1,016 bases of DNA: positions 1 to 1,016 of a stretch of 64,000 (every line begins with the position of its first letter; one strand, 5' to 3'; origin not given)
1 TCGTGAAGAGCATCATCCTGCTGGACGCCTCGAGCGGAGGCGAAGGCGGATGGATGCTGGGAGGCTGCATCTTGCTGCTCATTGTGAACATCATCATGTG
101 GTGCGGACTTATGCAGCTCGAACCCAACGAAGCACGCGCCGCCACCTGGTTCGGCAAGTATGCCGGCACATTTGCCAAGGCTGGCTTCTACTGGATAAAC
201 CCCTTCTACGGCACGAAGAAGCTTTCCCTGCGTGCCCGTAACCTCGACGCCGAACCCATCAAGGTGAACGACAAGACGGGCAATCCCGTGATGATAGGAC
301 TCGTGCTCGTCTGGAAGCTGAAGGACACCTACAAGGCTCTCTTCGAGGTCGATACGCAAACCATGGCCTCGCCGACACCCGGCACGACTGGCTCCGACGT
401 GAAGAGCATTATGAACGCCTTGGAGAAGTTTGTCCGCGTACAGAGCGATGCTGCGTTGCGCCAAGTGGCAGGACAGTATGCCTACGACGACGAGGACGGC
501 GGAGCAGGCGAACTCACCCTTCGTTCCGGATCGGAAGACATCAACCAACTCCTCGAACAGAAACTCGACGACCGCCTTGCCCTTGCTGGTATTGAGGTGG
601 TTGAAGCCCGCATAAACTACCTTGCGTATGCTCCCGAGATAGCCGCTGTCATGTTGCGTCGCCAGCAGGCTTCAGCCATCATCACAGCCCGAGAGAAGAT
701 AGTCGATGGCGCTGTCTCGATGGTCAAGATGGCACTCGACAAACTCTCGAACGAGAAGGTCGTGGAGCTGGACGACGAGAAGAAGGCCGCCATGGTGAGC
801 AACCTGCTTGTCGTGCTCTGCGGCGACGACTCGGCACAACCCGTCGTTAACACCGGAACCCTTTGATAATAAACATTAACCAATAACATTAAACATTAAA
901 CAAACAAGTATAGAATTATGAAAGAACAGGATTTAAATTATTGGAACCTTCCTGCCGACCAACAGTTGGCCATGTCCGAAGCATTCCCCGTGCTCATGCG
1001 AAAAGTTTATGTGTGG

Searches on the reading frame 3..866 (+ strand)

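Call 91: search_protein_families(library=pfam, proteins=[window:3-866:+], max_evalue=0.001)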
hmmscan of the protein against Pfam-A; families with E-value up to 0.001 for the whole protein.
window:3-866:+ (287 aa): 1 family
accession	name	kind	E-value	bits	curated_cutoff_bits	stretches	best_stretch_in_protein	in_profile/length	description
PF01145.31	Band_7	-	2.8e-17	63.8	23.6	1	40-230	4-168/176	SPFH domain / Band 7 family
